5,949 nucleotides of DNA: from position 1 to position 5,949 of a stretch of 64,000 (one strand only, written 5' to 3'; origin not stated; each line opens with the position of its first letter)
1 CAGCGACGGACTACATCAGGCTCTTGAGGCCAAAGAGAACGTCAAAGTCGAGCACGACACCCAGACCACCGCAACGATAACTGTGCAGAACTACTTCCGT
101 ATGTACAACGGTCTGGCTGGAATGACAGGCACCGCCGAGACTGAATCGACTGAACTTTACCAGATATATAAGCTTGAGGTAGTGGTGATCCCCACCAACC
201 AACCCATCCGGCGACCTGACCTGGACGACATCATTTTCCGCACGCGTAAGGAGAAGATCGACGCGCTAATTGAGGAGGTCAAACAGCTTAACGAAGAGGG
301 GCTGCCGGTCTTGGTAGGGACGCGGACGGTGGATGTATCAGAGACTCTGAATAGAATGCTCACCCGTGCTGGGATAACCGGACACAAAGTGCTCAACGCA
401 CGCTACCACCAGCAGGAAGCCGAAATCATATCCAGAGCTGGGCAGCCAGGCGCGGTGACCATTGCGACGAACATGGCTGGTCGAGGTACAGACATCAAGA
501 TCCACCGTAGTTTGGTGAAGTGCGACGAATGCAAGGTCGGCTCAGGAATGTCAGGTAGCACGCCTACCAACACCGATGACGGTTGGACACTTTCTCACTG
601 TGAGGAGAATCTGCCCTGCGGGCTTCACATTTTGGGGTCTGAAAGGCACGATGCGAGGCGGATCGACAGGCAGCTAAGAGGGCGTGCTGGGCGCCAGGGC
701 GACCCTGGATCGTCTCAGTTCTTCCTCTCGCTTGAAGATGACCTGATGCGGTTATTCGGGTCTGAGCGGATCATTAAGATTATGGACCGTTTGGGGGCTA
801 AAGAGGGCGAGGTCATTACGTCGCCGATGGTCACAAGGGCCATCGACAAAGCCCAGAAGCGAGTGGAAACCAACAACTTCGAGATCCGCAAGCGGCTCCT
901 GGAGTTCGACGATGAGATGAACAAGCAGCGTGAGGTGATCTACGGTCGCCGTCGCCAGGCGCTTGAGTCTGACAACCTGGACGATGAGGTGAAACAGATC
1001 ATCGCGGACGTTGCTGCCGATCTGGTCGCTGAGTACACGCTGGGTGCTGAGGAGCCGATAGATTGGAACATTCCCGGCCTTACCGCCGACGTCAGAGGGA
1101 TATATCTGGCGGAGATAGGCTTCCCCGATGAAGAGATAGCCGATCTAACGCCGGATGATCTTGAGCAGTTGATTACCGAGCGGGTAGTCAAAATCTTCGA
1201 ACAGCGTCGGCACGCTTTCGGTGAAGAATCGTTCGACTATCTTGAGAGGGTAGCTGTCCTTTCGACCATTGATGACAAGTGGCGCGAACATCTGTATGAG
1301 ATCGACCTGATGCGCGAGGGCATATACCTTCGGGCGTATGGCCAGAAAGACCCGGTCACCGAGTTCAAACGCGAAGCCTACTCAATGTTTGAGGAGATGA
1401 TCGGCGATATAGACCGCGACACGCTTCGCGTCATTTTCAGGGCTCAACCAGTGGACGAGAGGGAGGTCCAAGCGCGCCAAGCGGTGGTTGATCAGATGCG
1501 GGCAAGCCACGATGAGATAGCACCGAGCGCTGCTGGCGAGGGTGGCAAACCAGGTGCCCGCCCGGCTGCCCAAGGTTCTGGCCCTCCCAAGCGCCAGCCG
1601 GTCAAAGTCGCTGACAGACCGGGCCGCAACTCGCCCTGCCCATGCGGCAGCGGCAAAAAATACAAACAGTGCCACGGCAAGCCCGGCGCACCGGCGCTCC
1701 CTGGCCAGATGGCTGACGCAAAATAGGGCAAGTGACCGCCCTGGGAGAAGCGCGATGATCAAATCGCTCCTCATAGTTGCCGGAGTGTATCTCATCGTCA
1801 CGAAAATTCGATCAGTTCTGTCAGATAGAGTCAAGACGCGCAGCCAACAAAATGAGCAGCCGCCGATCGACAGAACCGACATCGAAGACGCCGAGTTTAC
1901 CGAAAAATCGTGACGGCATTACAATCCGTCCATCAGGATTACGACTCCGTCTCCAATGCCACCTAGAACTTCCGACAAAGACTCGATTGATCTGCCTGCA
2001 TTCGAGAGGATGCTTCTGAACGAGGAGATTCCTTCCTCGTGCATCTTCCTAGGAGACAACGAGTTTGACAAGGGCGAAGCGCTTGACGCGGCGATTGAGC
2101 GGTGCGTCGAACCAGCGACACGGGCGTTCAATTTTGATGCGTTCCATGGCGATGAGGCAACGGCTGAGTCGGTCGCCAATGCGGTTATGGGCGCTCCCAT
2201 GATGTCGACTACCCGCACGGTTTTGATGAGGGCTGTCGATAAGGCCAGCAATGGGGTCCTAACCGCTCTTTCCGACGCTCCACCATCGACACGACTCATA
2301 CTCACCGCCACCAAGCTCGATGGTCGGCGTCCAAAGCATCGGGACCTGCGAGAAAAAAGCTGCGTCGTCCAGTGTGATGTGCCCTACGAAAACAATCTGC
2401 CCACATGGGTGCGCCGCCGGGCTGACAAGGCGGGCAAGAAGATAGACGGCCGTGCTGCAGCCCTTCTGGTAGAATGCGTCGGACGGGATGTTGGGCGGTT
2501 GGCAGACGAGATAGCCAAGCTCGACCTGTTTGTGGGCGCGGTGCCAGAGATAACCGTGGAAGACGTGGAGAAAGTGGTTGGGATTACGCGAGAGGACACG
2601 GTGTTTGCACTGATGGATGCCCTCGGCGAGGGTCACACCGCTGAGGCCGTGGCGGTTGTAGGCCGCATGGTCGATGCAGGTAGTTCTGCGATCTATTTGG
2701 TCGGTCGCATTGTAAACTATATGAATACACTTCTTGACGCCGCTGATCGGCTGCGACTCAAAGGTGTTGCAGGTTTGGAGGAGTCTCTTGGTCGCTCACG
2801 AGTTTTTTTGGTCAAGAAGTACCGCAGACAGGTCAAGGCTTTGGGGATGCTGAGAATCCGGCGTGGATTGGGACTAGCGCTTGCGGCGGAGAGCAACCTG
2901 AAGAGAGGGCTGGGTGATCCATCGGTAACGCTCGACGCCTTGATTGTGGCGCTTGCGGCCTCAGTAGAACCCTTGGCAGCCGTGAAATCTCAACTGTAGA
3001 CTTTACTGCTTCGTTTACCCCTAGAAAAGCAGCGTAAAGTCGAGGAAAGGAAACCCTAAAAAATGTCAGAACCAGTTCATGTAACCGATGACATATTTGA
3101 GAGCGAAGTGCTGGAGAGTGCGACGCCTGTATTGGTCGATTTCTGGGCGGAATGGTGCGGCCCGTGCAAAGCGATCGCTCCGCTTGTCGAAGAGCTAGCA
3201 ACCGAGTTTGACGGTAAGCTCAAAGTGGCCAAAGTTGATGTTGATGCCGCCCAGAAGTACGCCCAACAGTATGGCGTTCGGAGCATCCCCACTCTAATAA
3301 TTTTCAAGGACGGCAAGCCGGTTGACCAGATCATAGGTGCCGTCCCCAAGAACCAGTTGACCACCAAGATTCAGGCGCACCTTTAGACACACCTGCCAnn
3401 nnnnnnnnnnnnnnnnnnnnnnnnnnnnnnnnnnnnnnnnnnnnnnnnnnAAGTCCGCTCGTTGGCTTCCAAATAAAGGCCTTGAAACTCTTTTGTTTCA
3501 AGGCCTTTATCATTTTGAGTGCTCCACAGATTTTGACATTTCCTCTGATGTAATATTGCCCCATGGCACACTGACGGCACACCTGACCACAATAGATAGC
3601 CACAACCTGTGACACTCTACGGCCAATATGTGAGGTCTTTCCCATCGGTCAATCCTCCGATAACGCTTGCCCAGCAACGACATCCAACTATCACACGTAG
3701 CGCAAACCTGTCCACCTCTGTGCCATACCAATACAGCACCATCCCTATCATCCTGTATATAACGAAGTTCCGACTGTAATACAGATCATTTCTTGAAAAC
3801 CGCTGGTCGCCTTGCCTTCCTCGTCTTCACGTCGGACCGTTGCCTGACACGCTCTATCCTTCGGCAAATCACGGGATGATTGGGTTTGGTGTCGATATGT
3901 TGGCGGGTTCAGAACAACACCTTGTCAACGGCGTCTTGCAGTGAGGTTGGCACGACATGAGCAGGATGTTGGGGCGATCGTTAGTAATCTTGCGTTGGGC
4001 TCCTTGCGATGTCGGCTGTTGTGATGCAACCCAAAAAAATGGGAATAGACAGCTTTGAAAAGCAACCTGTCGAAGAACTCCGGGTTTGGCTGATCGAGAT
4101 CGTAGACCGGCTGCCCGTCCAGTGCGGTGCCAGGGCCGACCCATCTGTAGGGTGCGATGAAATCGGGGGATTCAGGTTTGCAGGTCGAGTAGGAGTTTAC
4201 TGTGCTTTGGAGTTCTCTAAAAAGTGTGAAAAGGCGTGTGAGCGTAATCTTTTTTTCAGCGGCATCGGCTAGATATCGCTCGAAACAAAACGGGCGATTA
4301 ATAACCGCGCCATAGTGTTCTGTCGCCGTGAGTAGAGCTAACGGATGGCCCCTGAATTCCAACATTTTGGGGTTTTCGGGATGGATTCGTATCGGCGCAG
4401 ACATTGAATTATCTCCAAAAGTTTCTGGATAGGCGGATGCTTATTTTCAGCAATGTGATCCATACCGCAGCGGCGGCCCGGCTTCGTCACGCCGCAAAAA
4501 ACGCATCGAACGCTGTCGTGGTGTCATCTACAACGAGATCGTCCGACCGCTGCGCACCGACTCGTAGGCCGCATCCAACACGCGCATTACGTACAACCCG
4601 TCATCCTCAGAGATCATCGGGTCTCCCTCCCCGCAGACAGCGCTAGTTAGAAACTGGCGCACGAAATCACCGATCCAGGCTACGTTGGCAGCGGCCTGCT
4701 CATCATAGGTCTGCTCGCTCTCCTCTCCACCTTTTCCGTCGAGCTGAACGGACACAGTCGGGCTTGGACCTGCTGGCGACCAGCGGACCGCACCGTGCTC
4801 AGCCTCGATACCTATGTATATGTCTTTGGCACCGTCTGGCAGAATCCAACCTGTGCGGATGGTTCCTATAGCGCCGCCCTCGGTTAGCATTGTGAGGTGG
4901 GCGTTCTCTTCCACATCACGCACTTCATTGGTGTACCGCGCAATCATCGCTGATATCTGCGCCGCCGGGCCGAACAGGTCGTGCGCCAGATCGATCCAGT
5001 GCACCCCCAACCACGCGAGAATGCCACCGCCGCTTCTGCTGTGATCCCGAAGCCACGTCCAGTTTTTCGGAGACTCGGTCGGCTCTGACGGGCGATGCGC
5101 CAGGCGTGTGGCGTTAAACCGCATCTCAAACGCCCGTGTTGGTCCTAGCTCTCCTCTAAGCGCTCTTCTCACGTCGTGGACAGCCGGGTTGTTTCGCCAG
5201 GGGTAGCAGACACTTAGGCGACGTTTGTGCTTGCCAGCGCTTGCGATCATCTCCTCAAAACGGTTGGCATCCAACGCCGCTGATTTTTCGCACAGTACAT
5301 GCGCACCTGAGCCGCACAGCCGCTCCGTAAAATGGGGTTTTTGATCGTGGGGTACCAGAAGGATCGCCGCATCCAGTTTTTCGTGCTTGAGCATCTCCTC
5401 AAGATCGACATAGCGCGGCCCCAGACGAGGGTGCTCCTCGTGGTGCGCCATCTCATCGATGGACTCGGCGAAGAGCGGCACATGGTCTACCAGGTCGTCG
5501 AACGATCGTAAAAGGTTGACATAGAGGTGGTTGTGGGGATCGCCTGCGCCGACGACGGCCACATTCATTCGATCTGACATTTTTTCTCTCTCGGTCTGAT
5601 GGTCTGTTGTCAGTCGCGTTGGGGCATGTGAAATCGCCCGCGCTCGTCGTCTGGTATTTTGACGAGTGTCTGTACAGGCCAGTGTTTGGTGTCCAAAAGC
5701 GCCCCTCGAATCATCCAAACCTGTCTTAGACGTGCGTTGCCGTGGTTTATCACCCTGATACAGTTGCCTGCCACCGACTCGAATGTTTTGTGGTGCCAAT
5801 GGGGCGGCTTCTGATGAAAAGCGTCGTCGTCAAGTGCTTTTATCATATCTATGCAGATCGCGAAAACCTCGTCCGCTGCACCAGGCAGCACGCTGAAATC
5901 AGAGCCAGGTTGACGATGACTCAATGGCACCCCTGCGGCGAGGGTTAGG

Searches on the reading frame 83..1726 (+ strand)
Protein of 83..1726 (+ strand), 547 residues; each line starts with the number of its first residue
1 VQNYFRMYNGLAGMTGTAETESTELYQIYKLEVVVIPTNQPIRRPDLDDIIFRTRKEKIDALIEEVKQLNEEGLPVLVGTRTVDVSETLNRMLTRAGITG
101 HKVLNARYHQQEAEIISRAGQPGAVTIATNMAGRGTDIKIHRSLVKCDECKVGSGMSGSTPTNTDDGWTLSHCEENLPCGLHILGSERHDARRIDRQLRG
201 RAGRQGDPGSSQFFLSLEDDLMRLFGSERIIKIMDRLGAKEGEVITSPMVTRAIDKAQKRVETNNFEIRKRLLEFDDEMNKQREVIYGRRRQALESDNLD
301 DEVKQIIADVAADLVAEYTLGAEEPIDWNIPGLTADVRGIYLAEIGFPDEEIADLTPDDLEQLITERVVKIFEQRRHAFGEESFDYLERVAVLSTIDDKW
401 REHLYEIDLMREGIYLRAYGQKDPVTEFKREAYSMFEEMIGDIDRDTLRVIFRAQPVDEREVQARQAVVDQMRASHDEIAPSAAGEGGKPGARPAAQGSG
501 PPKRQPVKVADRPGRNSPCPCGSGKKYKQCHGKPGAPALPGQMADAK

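Call 25: search_protein_families(library=pfam, proteins=[window:83-1726:+], max_evalue=0.001)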
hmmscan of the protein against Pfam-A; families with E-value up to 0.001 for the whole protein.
window:83-1726:+ (547 aa): 4 families
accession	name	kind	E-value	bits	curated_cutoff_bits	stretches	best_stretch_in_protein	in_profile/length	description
PF21090.3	P-loop_SecA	-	7.3e-73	245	27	1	41-242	1-205/205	SecA P-loop domain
PF07516.18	SecA_SW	-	3e-64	217.2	26.7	1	245-455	2-200/200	SecA Wing and Scaffold domain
PF02810.21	SEC-C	-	1.1e-09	38.4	20.4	1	515-533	1-19/19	SEC-C motif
PF07517.20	SecA_DEAD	-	2e-06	27.7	24.6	1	1-25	265-289/290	SecA DEAD-like domain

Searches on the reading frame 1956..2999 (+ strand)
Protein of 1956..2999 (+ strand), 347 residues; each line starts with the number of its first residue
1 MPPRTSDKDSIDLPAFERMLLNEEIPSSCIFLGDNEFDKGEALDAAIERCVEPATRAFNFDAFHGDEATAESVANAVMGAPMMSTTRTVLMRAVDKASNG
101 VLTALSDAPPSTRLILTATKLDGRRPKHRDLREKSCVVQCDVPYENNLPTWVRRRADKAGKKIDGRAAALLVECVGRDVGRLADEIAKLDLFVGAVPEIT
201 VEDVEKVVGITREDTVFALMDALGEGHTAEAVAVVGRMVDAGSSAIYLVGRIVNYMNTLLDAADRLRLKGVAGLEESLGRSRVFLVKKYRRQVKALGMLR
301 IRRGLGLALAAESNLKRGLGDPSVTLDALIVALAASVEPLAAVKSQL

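Call 25: search_protein_families(library=pfam, proteins=[window:1956-2999:+], max_evalue=0.001)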
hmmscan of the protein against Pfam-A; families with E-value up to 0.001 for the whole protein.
window:1956-2999:+ (347 aa): 2 families
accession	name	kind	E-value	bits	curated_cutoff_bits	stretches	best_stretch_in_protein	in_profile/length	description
PF21694.2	DNA_pol3_delta_C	-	2.6e-07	31.1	27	1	213-332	1-120/121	DNA polymerase III delta subunit, C-terminal domain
PF06144.19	DNA_pol3_delta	-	5.2e-07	30.1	21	1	30-140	2-123/124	DNA polymerase III, delta subunit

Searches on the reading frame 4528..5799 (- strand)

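Call 25: search_protein_families(library=pfam, proteins=[window:4528-5799:-], max_evalue=0.001)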
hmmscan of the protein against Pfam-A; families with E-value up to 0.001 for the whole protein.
window:4528-5799:- (423 aa): 3 families
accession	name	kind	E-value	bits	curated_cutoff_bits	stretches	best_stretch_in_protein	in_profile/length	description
PF22725.1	GFO_IDH_MocA_C3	-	4.6e-19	69.1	27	1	212-336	6-121/124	GFO/IDH/MocA C-terminal domain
PF02894.22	GFO_IDH_MocA_C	-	4.4e-18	66.3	22.9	1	241-423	30-218/218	Oxidoreductase family, C-terminal alpha/beta domain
PF01408.29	GFO_IDH_MocA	-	9.4e-11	42.9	24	1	78-198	1-119/120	Oxidoreductase family, NAD-binding Rossmann fold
